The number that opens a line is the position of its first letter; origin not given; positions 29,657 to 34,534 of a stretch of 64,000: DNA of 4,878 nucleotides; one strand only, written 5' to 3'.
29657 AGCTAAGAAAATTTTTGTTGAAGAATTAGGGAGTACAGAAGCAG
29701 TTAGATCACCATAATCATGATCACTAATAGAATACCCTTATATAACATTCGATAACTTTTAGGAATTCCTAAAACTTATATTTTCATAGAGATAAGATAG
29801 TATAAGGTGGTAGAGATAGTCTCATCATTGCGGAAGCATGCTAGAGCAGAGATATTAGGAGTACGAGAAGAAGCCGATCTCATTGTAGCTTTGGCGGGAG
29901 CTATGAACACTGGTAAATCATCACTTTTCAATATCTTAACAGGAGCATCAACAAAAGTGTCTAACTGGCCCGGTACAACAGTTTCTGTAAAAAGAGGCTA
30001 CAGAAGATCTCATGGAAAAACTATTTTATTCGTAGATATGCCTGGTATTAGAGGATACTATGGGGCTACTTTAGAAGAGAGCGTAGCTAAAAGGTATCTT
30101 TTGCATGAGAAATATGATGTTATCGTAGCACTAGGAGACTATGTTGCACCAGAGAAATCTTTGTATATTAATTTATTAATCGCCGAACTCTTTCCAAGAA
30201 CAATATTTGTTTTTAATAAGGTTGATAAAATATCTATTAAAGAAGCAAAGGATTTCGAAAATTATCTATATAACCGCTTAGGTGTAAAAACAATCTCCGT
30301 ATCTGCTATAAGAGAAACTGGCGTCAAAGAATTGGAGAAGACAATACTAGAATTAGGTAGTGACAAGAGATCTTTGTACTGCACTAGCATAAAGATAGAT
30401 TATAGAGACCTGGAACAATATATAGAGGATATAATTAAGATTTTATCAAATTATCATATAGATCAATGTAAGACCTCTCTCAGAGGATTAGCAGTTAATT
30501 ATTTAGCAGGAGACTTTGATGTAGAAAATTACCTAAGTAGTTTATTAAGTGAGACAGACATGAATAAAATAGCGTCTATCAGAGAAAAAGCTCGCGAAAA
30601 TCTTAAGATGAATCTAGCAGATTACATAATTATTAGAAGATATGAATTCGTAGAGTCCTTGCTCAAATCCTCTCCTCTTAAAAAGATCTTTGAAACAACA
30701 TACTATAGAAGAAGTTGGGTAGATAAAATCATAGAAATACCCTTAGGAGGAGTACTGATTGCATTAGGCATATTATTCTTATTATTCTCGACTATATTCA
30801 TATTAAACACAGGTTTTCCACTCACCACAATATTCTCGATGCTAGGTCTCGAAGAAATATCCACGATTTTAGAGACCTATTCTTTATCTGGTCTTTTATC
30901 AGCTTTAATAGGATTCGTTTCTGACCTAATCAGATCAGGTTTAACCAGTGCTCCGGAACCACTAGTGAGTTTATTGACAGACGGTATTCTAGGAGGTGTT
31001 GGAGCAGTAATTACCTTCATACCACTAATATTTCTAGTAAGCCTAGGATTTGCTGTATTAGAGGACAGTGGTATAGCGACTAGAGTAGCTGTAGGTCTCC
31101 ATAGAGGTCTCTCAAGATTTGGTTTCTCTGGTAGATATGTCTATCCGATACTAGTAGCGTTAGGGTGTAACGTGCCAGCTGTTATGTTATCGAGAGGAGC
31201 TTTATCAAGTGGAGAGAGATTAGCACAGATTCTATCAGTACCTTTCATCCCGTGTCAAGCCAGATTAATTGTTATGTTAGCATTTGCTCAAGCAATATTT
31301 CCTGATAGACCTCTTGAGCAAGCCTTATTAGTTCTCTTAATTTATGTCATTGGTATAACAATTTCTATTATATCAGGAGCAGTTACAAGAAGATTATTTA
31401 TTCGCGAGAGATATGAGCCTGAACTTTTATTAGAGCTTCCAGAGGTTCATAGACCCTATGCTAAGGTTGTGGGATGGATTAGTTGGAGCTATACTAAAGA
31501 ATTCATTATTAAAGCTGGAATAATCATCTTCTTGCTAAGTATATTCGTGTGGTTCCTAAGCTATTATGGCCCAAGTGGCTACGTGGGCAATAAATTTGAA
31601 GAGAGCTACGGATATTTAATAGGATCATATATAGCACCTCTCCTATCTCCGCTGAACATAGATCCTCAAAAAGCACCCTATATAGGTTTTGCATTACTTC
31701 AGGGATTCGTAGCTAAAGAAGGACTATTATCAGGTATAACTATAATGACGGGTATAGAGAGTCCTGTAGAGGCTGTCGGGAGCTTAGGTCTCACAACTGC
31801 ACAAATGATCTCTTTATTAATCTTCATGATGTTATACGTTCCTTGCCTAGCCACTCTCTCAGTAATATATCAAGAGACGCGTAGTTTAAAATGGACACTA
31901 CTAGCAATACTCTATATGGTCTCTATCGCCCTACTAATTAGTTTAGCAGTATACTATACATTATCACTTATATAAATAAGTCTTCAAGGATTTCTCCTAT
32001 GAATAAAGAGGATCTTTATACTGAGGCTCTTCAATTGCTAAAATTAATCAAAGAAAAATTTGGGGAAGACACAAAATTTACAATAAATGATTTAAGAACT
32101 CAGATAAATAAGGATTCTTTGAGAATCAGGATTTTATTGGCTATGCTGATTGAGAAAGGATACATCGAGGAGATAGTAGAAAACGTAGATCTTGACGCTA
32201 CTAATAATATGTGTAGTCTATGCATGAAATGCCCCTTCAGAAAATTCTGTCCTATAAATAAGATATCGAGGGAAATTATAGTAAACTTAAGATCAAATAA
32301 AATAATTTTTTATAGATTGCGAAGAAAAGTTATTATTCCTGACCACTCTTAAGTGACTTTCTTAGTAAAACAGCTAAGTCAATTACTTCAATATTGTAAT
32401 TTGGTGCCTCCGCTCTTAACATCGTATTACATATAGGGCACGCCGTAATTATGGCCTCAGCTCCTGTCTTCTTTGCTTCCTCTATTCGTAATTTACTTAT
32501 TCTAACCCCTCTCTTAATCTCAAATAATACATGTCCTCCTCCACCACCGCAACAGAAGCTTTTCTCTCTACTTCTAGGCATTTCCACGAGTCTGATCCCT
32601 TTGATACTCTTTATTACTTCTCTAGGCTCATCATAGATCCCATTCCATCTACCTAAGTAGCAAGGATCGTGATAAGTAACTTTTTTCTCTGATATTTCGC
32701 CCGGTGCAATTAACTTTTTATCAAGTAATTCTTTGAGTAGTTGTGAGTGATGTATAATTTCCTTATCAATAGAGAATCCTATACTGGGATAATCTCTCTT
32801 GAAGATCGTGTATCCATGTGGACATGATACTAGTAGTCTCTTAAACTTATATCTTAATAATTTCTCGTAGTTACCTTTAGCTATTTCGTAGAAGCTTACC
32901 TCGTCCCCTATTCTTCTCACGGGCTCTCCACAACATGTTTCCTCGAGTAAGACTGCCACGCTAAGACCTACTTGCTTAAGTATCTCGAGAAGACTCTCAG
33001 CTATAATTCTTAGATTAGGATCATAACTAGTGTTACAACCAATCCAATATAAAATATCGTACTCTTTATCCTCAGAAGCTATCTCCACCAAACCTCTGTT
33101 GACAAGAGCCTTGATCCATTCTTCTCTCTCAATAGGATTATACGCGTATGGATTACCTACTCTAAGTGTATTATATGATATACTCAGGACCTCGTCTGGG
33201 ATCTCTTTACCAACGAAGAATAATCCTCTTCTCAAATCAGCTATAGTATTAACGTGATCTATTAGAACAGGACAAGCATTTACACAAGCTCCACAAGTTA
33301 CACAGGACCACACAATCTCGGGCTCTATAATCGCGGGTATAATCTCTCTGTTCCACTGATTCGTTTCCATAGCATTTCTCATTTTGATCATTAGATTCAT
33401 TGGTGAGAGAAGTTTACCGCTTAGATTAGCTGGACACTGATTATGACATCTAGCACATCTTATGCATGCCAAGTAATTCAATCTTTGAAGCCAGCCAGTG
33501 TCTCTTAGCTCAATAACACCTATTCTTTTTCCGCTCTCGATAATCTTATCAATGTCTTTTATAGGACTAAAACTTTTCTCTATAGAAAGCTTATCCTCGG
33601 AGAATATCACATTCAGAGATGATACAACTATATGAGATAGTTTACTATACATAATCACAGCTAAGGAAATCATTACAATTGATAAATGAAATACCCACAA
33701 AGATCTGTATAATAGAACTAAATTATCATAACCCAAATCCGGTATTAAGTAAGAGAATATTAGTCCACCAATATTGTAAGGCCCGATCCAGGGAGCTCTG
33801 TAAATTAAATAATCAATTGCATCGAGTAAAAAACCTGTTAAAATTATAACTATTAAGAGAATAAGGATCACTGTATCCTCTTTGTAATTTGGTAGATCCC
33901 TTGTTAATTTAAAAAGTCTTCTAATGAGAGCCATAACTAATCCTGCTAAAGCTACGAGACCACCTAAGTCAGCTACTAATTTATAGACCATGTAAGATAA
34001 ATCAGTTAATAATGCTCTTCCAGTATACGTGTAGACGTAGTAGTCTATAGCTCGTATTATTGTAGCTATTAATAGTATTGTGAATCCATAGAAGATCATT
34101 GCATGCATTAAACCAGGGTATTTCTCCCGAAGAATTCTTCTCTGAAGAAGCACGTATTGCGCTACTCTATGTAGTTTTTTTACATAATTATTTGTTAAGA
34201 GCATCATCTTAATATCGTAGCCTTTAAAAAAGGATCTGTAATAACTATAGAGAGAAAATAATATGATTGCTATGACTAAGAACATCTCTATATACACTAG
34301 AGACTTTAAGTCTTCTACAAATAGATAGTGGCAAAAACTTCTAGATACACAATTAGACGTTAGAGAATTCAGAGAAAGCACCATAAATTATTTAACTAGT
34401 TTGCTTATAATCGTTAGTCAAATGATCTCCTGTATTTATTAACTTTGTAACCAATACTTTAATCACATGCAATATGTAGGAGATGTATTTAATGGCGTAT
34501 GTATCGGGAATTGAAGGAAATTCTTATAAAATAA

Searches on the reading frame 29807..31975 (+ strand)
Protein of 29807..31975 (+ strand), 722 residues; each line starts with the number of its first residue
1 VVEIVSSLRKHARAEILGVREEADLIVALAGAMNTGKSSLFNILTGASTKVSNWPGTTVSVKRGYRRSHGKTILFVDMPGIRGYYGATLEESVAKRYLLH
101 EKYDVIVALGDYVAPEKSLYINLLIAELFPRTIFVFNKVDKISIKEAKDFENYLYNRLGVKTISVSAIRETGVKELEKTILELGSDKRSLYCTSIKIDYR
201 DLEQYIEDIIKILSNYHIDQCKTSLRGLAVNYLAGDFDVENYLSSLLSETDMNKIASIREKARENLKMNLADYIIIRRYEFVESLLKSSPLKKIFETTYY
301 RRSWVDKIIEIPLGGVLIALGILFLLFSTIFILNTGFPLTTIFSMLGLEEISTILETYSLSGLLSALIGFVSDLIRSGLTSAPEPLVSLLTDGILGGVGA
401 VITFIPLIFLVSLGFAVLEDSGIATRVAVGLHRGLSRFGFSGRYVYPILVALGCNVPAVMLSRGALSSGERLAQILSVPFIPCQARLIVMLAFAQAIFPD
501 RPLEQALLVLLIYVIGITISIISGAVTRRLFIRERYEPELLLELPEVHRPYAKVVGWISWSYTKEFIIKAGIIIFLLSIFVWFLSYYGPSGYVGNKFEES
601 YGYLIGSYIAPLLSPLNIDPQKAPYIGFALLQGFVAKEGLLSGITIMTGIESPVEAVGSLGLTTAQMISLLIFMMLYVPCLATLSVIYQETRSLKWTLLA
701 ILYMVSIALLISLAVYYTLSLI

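Call 14: search_protein_families(library=ncbifam, proteins=[window:29807-31975:+], max_evalue=0.00001)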
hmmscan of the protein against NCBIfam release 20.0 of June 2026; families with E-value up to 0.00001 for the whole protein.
window:29807-31975:+ (722 aa): 17 families
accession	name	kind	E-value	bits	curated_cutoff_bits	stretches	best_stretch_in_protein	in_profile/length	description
TIGR00437.1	feoB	equivalog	4.8e-108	362.4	315.65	1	31-690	1-594/594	ferrous iron transport protein B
NF007105.0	PRK09554.1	equivalog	2.1e-73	247.7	683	1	25-642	4-586/772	Fe(2+) transporter permease subunit FeoB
NF000908.1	PRK00089.1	equivalog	8e-15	54.9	237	1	26-210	5-192/291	GTPase Era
TIGR03594.1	GTPase_EngA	equivalog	3.3e-14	52.7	306.7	1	26-183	2-345/432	ribosome biogenesis GTPase Der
NF003661.0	PRK05291.1-3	equivalog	1.6e-13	50.8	380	1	5-247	197-441/448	tRNA uridine-5-carboxymethylaminomethyl(34) synthesis GTPase MnmE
TIGR02729.1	Obg_CgtA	equivalog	4.6e-12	45.6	280.25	1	27-182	160-326/329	Obg family GTPase CgtA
TIGR03918.1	GTP_HydF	equivalog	1e-11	44.4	325.55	1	25-186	8-169/392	[FeFe] hydrogenase H-cluster maturation GTPase HydF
TIGR03598.1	GTPase_YsxC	equivalog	1.5e-11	44.3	124.45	1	22-180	16-185/186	ribosome biogenesis GTP-binding protein YihA/YsxC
NF008956.1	PRK12299.1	equivalog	2.2e-11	43.3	300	1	27-182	161-323/327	GTPase ObgE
TIGR03596.1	GTPase_YlqF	equivalog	4.5e-10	39.3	208.2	0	23-81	117-173/276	ribosome biogenesis GTPase YlqF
TIGR00231.1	small_GTP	domain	8.9e-10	38.6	42.5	1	26-176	5-158/164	GTP-binding protein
TIGR00450.1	mnmE_trmE_thdF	equivalog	1.7e-09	37.3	252.6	1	24-220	209-402/446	tRNA uridine-5-carboxymethylaminomethyl(34) synthesis GTPase MnmE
NF008955.0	PRK12297.1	equivalog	2.5e-09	36.6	406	1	27-243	162-389/429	GTPase ObgE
NF003255.0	PRK04213.1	equivalog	1.4e-08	34.3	164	1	22-84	7-64/204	GTP-binding protein EngB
TIGR03156.1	GTP_HflX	equivalog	1.8e-07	30.4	216.75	1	20-181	184-348/351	GTPase HflX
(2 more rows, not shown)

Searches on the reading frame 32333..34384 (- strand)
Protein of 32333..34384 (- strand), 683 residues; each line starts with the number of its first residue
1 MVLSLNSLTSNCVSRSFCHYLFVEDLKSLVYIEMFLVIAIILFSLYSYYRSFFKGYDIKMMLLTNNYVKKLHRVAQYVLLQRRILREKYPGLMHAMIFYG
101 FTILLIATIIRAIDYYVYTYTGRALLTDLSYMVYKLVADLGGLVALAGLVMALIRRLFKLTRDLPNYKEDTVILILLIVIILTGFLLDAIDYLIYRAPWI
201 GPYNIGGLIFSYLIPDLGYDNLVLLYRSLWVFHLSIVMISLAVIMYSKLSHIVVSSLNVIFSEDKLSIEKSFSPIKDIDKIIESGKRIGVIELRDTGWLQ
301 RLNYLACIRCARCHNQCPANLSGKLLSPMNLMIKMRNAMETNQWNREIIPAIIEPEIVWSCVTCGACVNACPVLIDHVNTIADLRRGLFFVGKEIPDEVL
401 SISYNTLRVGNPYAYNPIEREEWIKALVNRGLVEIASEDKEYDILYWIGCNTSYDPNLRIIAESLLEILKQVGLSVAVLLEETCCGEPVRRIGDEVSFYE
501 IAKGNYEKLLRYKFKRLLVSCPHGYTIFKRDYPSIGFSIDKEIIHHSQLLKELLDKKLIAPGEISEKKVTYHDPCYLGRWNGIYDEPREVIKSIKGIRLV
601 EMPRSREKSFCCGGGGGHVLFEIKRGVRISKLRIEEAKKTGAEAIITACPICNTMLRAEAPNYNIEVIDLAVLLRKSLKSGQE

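Call 14: search_protein_families(library=ncbifam, proteins=[window:32333-34384:-], max_evalue=0.00001)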
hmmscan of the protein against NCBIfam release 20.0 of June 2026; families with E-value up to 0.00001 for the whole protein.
window:32333-34384:- (683 aa): 17 families
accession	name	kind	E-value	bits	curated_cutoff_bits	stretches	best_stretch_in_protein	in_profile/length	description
NF004898.0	PRK06259.1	equivalog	1.1e-48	166.2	385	1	305-677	134-487/488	fumarate reductase (CoM/CoB) subunit TfrB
NF045670.1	quin_L_LdhH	equivalog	3e-33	115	800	1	438-668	463-699/706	L-lactate dehydrogenase (quinone) large subunit LdhH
NF045724.1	ferredox_TmcB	equivalog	2.6e-21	75.7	735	1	496-666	239-414/430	electron transfer complex ferredoxin TmcB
NF045663.1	diclust_near_Sec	equivalog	7e-19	67.4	530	1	309-658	310-620/759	pyridine nucleotide-disulfide oxidoreductase/dicluster-binding protein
NF008369.0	PRK11168.1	equivalog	2.1e-17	63.1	278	1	438-660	163-384/401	anaerobic glycerol-3-phosphate dehydrogenase subunit C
NF045711.1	sulf_resp_HmcF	equivalog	1.5e-15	57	750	1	356-667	114-436/457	sulfate respiration complex iron-sulfur protein HmcF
NF045796.1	DsrK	equivalog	3.1e-14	52.5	400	1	540-670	296-430/453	sulfate reduction electron transfer complex DsrMKJOP subunit DsrK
NF008434.0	PRK11274.1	equivalog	3.8e-11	42.6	333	1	547-661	283-393/409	glycolate oxidase subunit GlcF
NF038018.1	qmoC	equivalog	2.6e-10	40.3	300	1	27-187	154-313/360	quinone-interacting membrane-bound oxidoreductase complex subunit QmoC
NF004616.0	PRK05950.1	subfamily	1.8e-09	37.1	228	1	304-389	146-234/238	succinate dehydrogenase iron-sulfur subunit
TIGR03379.1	glycerol3P_GlpC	equivalog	1.6e-08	33.7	279.9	1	442-664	162-385/397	anaerobic glycerol-3-phosphate dehydrogenase subunit GlpC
TIGR00384.1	dhsB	subfamily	2.4e-08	33.7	88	1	305-385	140-222/222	succinate dehydrogenase and fumarate reductase iron-sulfur protein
NF009226.0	PRK12576.1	equivalog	1.2e-07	31.3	344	1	303-386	152-235/317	succinate dehydrogenase/fumarate reductase iron-sulfur subunit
TIGR03288.1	CoB_CoM_SS_B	equivalog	6.7e-07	28.9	345.15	1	605-654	186-235/290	CoB--CoM heterodisulfide reductase subunit B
TIGR03290.1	CoB_CoM_SS_C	equivalog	1.4e-06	28.4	160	1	306-387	3-74/144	CoB--CoM heterodisulfide reductase subunit C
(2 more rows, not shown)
